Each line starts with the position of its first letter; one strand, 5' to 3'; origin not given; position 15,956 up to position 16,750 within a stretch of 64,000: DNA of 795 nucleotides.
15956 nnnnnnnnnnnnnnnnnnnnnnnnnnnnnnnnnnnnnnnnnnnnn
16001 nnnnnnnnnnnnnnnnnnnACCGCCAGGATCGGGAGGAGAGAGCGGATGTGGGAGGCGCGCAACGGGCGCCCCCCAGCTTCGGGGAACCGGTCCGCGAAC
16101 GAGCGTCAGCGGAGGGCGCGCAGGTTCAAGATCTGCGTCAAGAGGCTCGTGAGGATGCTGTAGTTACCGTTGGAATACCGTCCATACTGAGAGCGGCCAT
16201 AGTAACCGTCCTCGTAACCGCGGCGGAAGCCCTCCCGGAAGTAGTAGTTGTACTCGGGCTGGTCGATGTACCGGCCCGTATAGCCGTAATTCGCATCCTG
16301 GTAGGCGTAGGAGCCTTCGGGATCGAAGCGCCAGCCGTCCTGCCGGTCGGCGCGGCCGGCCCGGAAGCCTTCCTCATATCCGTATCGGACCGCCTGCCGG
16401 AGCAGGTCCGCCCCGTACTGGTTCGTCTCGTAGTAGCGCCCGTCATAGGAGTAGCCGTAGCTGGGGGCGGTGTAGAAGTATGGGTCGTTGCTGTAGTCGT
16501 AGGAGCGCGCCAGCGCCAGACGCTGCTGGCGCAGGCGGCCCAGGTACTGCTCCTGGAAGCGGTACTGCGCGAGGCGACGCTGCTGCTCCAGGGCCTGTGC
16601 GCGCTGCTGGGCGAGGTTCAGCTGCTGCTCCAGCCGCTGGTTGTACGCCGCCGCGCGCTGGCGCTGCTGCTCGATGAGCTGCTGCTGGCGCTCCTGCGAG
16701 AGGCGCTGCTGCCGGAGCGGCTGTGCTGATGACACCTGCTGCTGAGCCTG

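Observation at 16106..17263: Secreted Gln/Arg-rich tandem-repeat protein with a Tyr/Gly-rich prion-like tail, unknown class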

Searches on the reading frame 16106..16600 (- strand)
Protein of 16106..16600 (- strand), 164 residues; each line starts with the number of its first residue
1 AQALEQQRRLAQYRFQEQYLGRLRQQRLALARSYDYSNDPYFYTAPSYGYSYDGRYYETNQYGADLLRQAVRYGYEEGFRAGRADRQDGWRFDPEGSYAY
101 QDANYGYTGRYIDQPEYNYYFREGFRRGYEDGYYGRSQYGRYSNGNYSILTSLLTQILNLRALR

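Call 21: search_protein_representatives(protein=window:16106-16600:-)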
Query: 164 residues. Proteins with E-value up to 0.001 (for the whole library): 673; up to 1e-10: 356; up to 1e-30: 133. The best 150 are listed.
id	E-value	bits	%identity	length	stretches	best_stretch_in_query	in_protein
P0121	5.3e-58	211.7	64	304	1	3-164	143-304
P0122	1.3e-54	200.7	63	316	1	4-164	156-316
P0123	1.1e-53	197.7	61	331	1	4-164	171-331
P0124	1.4e-53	197.4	60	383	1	4-164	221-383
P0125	3.6e-53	196.0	61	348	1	4-164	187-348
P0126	7.0e-53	195.1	65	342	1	3-163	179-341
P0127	8.1e-53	194.9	65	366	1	3-164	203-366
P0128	2.0e-52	193.6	61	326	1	3-163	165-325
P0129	2.4e-52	193.3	62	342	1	1-164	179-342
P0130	6.1e-52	192.0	66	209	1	4-147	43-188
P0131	2.6e-51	190.0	61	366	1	4-163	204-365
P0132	1.8e-50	187.3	60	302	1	3-164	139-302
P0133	2.9e-50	186.6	66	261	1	3-154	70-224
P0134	4.9e-50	185.9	64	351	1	3-159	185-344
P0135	6.1e-50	185.5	57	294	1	3-164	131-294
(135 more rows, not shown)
